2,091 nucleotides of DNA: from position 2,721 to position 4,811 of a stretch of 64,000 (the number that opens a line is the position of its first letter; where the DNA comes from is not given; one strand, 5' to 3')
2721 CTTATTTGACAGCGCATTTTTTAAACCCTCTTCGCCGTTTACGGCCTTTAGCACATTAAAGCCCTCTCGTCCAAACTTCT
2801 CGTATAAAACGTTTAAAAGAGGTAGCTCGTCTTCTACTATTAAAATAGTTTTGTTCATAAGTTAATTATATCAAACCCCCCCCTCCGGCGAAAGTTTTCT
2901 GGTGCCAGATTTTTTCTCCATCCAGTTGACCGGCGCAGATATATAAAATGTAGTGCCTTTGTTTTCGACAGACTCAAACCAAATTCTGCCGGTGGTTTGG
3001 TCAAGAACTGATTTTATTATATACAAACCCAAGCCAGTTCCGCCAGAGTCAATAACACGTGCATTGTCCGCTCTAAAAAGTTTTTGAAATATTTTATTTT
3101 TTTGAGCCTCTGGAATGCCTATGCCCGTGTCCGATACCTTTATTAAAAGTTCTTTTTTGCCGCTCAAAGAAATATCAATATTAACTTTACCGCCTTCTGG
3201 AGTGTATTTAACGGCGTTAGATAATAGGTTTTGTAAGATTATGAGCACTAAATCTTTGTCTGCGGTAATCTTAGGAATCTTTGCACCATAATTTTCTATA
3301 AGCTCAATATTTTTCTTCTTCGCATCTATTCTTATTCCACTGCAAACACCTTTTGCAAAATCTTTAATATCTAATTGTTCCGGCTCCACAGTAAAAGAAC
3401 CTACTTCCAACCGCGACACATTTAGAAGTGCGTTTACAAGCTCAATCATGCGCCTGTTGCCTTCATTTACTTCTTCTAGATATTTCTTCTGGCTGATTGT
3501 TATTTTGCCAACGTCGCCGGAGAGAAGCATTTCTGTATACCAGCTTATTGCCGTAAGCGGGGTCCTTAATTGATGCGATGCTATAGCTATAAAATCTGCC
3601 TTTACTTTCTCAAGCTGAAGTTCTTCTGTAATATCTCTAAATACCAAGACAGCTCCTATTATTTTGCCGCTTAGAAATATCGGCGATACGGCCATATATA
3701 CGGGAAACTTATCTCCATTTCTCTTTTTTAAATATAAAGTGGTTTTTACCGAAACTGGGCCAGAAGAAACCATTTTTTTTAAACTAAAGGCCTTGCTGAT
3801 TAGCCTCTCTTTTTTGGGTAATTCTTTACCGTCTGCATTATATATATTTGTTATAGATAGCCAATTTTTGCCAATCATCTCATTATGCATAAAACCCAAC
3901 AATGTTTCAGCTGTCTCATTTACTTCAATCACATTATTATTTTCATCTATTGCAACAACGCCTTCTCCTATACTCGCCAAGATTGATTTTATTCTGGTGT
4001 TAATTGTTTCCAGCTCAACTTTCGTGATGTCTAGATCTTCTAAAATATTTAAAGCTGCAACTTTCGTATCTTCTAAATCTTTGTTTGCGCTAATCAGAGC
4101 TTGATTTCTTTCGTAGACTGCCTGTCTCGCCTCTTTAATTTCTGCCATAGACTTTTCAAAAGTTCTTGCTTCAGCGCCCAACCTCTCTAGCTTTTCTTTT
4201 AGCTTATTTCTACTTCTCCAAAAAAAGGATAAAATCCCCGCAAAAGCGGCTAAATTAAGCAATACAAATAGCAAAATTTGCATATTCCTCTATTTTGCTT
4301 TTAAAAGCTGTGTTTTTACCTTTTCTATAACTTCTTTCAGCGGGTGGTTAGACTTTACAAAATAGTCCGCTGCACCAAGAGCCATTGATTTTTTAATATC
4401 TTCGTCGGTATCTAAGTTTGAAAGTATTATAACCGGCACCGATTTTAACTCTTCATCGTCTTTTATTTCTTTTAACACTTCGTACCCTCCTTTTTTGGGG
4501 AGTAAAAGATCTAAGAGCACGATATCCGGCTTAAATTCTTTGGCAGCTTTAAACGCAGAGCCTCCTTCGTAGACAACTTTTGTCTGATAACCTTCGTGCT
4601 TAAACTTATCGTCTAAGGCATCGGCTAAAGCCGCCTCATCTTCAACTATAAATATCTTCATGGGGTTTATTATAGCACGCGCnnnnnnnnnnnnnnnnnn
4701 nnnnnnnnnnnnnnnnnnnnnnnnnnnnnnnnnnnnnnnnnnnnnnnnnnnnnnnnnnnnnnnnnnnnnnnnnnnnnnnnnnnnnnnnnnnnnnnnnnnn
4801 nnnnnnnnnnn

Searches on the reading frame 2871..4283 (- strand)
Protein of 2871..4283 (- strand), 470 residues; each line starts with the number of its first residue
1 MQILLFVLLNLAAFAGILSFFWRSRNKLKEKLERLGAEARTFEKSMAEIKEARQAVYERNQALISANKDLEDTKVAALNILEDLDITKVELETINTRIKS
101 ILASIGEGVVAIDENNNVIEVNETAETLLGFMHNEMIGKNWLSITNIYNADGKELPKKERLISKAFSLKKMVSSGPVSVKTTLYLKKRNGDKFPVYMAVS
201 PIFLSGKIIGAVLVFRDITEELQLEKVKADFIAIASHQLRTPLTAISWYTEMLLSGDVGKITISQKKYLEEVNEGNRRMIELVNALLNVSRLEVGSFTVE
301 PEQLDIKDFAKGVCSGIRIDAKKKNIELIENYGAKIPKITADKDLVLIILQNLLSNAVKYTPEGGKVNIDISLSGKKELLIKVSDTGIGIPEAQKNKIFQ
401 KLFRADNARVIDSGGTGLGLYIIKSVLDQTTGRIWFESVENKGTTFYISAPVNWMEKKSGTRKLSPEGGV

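Call 3: search_protein_families(library=pfam, proteins=[window:2871-4283:-], max_evalue=0.01)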
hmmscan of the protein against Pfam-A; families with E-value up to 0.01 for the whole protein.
window:2871-4283:- (470 aa): 8 families
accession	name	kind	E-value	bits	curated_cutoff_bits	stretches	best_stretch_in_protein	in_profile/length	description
PF02518.31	HATPase_c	-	3.7e-27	95.4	26.4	1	342-452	2-109/111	Histidine kinase-, DNA gyrase B-, and HSP90-like ATPase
PF00512.31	HisKA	-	3.9e-16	59.3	26.9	1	228-293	2-64/66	His Kinase A (phospho-acceptor) domain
PF13426.13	PAS_9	-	3.2e-14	53.5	27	1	108-220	3-103/103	PAS domain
PF00989.32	PAS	-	2.8e-12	47.1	22.6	1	97-218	2-113/113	PAS fold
PF08448.16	PAS_4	-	2e-07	31.7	23.1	1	103-221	2-108/110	PAS fold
PF13188.13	PAS_8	-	7.7e-06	26.1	21.8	1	97-142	2-47/65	PAS domain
PF13581.12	HATPase_c_2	-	0.0013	19.2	27.4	1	346-430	32-112/127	Histidine kinase-like ATPase domain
PF24820.1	Diguanyl_cycl_sensor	-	0.0052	17.2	28.1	0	104-144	4-44/109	Diguanylate cyclase-like sensor domain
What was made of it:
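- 2871..4283 (-): PAS-HisKA-HATPase histidine kinase, the likely phosphodonor. It starts 6 nt downstream of the preceding gene. Pfam (call 3).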

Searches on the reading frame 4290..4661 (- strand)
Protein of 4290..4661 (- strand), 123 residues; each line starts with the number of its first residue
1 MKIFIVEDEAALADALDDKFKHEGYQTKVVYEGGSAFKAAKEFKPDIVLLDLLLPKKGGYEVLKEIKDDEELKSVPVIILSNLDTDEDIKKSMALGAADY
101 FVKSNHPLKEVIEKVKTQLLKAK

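Call 3: search_protein_families(library=pfam, proteins=[window:4290-4661:-], max_evalue=0.01)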
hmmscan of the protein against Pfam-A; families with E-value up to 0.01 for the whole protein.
window:4290-4661:- (123 aa): 1 family
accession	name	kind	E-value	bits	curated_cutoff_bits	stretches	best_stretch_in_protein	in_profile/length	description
PF00072.30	Response_reg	-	1.8e-21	76.8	30.2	1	3-107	1-103/111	Response regulator receiver domain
